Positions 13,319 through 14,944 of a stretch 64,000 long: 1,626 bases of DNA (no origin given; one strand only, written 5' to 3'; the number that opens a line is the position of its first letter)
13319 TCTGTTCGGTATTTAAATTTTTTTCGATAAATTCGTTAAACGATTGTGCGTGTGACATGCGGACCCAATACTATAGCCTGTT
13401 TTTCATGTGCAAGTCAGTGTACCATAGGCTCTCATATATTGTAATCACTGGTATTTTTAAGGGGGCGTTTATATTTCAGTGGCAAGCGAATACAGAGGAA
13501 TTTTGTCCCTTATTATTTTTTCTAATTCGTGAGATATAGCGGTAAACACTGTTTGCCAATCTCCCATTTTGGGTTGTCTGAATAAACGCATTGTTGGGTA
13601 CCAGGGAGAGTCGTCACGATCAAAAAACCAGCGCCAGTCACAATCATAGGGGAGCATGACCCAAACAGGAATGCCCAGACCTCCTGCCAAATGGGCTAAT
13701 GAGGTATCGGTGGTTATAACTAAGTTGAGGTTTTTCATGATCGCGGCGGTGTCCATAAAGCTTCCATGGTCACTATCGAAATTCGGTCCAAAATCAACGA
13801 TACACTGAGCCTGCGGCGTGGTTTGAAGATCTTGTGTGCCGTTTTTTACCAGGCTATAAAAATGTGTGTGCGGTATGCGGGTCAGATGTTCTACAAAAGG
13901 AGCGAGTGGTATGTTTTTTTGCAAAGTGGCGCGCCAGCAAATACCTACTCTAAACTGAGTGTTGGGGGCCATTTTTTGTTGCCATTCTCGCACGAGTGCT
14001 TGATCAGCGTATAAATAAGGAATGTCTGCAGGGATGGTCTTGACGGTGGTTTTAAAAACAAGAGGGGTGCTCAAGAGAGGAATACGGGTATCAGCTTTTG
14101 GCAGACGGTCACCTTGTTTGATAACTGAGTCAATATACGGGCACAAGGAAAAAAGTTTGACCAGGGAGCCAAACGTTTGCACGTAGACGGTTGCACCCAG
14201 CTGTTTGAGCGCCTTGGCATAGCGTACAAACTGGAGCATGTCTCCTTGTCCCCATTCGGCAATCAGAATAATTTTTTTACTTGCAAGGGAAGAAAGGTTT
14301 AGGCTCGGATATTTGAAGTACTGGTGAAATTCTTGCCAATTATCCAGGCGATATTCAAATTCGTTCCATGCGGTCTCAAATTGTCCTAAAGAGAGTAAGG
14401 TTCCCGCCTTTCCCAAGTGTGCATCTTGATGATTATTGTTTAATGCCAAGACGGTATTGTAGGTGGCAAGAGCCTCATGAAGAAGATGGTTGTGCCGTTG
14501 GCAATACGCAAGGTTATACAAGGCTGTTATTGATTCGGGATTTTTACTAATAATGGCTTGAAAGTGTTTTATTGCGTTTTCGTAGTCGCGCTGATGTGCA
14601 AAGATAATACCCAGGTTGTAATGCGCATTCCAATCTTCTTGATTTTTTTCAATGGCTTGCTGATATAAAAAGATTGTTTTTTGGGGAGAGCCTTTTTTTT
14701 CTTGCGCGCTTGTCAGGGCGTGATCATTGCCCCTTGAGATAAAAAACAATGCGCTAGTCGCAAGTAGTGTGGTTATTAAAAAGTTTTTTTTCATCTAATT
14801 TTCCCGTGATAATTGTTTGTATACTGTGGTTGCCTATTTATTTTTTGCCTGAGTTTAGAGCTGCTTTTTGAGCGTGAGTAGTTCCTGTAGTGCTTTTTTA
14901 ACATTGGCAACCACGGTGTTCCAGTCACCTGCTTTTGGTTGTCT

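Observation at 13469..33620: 20-kb co-directional array: 10 genes encoding 13 TPR + GT9-like glycosyltransferase modules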

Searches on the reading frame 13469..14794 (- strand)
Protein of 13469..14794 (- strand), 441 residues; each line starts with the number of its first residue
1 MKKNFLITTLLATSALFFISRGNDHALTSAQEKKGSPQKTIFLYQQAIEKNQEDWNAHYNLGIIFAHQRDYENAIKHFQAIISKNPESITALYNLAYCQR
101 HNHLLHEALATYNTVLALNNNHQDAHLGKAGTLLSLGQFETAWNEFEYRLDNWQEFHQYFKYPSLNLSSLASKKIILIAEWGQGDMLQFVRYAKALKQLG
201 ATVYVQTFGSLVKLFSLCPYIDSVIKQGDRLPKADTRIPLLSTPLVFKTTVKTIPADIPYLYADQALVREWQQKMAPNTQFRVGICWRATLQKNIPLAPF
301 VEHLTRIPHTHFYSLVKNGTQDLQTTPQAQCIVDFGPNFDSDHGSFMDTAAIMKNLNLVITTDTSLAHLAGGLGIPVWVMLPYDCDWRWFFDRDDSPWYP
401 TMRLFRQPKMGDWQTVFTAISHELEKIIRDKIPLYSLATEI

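Call 4: search_protein_families(library=pfam, proteins=[window:13469-14794:-], max_evalue=0.01)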
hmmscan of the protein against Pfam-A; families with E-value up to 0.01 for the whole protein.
window:13469-14794:- (441 aa): 18 families
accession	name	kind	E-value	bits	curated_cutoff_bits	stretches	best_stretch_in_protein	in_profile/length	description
PF13431.12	TPR_17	-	9.3e-15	54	24.4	2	43-75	1-33/34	Tetratricopeptide repeat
PF00515.34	TPR_1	-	2.1e-13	49.9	27.8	2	56-87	2-33/34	Tetratricopeptide repeat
PF13432.12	TPR_16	-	7e-13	49.2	32.7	2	43-87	19-63/65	Tetratricopeptide repeat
PF14559.12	TPR_19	-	1.9e-12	47.8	25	2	106-142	8-44/68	Tetratricopeptide repeat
PF07719.23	TPR_2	-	6.6e-10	38.8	27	1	56-87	2-33/34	Tetratricopeptide repeat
PF13414.12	TPR_11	-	7.9e-10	38.7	26.8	1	44-66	17-39/42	TPR repeat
PF13428.12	TPR_14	-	1.1e-07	32.3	23.5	1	56-97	2-43/44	Tetratricopeptide repeat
PF13174.12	TPR_6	-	1.5e-07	32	26.3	1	57-88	2-33/33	Tetratricopeptide repeat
PF12895.13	ANAPC3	-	4.5e-07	30.5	27.2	1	68-144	2-77/82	Anaphase-promoting complex, cyclosome, subunit 3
PF24575.1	TPR_Slam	-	1.4e-06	29.1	35.2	1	42-108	36-100/104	Surface lipoprotein assembly modifier, N-terminal TPR repeats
PF13424.12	TPR_12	-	3.3e-06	27.6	30.1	0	89-140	3-55/77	Tetratricopeptide repeat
PF25064.1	ARM_TT21_5th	-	9.9e-06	26.3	27.8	1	67-118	13-64/117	TT21 fifth ARM repeats domain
PF13176.12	TPR_7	-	1.3e-05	25.4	27.9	0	57-87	1-33/36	Tetratricopeptide repeat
PF16918.11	PknG_TPR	-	7.9e-05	22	27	1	34-144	107-216/340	Protein kinase G tetratricopeptide repeat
PF13371.12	TPR_9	-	0.00013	22.3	35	0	53-91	27-65/73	Tetratricopeptide repeat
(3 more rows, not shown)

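Call 6: find_encoding_contigs(protein=window:13469-14794:-, flank=10000, max_places=6)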
Protein window:13469-14794:- (441 aa): 13 contigs read that carry it; 3 places shown.
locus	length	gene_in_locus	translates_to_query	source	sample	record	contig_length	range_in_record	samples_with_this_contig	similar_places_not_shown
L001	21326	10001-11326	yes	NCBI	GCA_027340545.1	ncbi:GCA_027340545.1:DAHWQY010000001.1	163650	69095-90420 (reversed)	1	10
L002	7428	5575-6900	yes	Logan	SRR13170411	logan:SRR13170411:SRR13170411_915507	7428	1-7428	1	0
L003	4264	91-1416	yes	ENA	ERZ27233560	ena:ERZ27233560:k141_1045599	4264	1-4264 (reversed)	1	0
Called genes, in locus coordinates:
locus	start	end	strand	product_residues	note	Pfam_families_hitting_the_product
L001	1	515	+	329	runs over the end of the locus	PF19662:DUF6165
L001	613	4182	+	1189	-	PF00515:TPR_1 (weak), PF07719:TPR_2 (weak), PF12569:NatA_aux_su (faint), PF12895:ANAPC3 (faint), PF14559:TPR_19 (weak), PF13432:TPR_16 (weak), PF00515:TPR_1 (weak), PF07719:TPR_2 (weak), +13 more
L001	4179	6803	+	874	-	PF13424:TPR_12 (faint), PF13431:TPR_17 (faint), PF14559:TPR_19 (faint), PF21033:RMD1-3 (faint), PF00515:TPR_1 (weak), PF07719:TPR_2 (faint), PF13414:TPR_11 (weak), PF13414:TPR_11 (weak), +6 more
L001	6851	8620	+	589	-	PF00515:TPR_1 (faint), PF07719:TPR_2 (faint), PF12895:ANAPC3 (faint), PF13181:TPR_8 (faint), PF13424:TPR_12 (faint), PF14559:TPR_19, PF13432:TPR_16 (weak), PF14559:TPR_19 (weak), +10 more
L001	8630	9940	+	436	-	PF00515:TPR_1 (faint), PF14559:TPR_19 (faint), PF13431:TPR_17 (faint), PF13432:TPR_16 (faint), PF07719:TPR_2 (faint), PF13174:TPR_6 (faint)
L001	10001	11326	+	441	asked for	PF13174:TPR_6 (faint), PF13176:TPR_7 (faint), PF24575:TPR_Slam (weak), PF13432:TPR_16, PF00515:TPR_1 (weak), PF07719:TPR_2 (weak), PF13431:TPR_17 (weak), PF12895:ANAPC3 (weak), +5 more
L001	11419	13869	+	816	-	PF00580:UvrD-helicase, PF13245:AAA_19, PF13604:AAA_30 (faint), PF01443:Viral_helicase1 (faint), PF13361:UvrD_C, PF13538:UvrD_C_2 (weak)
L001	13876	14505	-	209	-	-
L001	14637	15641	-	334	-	PF00579:tRNA-synt_1b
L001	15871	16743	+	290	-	-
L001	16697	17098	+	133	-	-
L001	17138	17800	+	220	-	PF04367:DUF502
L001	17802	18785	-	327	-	-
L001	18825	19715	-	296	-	PF01138:RNase_PH, PF03725:RNase_PH_C (weak)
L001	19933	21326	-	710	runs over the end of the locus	PF01138:RNase_PH, PF03725:RNase_PH_C, PF01138:RNase_PH, PF00013:KH_1, PF00575:S1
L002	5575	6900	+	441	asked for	PF13174:TPR_6 (faint), PF13176:TPR_7 (faint), PF24575:TPR_Slam (weak), PF13432:TPR_16, PF00515:TPR_1 (weak), PF07719:TPR_2 (weak), PF13431:TPR_17 (weak), PF12895:ANAPC3 (weak), +5 more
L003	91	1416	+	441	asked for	PF13174:TPR_6 (faint), PF13176:TPR_7 (faint), PF24575:TPR_Slam (weak), PF13432:TPR_16, PF00515:TPR_1 (weak), PF07719:TPR_2 (weak), PF13431:TPR_17 (weak), PF12895:ANAPC3 (weak), +5 more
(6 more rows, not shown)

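Call 7: search_protein_families(library=ncbifam, proteins=[window:13469-14794:-], max_evalue=0.01)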
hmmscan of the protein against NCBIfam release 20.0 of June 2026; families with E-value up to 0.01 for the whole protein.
window:13469-14794:- (441 aa): 26 families (the best 25 are shown)
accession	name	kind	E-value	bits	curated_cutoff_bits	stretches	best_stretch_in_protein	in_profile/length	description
NF040959.1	MamA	equivalog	5.8e-12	45.5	200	1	27-146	77-196/204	magnetosome protein MamA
TIGR02917.1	PEP_TPR_lipo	equivalog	1.8e-11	42.7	312.2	1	28-146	132-250/899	XrtA/PEP-CTERM system TPR-repeat protein PrsT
TIGR02552.1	LcrH_SycD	equivalog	1.9e-09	37.3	104.8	1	44-151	7-114/136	SycD/LcrH family type III secretion system chaperone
TIGR02521.1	type_IV_pilW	equivalog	2.9e-07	30.3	154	1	26-147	70-193/234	type IV pilus biogenesis/stability protein PilW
TIGR02795.1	tol_pal_ybgF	equivalog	4.1e-07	30.6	90.1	1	53-121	37-108/119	tol-pal system protein YbgF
NF033920.0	C39_PA2778_fam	equivalog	9.6e-07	28.5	150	1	30-118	165-253/255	PA2778 family cysteine peptidase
NF053607.1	CHU_0125_OmpA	equivalog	1.7e-06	26.9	620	1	68-156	32-120/639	CHU_0125 family OmpA-like outer membrane integrity protein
NF047371.1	FlcA_CTERM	equivalog_domain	1.8e-06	26.7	300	1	38-154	416-538/646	periplasmic flagellar collar protein FlcA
NF033762.1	social_mot_Tgl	equivalog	1.9e-06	27.4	225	2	49-155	25-132/252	social motility TPR repeat lipoprotein Tgl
NF047507.1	TPR_BatC_Lepto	exception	8.2e-06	25.4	175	1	32-103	69-144/214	TPR repeat-containing protein BatC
TIGR03939.1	PGA_TPR_OMP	equivalog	2.1e-05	22.9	366.65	1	26-138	91-203/800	poly-beta-1,6 N-acetyl-D-glucosamine export porin PgaA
NF008520.0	PRK11447.1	equivalog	2.9e-05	22.1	858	0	30-88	278-336/1157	cellulose synthase complex outer membrane protein BcsC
NF002725.1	PRK02603.1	equivalog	3.9e-05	23.7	143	1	35-98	49-115/173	photosystem I assembly protein Ycf3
NF052230.1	T9SS_PorE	exception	5.2e-05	21.7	600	1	29-101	65-137/648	PorE family type IX secretion system protein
NF047558.1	TPR_END_plus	domain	8.2e-05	22.5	32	1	57-89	1-33/56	TPR end-of-group domain-containing protein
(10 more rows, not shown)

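Call 73: list_cluster_members(proteins=[window:13469-14794:-, window:24280-25290:-, window:10926-13376:-, window:20613-24182:-])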
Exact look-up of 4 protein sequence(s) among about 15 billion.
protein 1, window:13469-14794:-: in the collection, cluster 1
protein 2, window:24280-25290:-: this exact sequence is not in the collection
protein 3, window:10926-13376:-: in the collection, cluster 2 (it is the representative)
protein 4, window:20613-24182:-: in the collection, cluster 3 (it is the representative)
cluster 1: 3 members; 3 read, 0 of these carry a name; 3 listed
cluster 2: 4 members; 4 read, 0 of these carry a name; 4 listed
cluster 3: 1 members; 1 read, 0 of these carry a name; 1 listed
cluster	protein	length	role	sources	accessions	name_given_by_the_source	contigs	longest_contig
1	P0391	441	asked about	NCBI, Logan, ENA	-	-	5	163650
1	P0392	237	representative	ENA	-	-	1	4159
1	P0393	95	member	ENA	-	-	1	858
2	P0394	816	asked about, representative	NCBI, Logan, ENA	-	-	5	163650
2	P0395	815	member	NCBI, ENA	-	-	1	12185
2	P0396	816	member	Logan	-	-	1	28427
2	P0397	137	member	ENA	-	-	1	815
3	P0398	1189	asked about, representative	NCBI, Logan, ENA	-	-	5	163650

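Call 74: search_protein_families(library=padloc, proteins=[window:13469-14794:-], max_evalue=0.001)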
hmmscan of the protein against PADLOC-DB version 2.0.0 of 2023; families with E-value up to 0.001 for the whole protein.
window:13469-14794:- (441 aa): 0 families
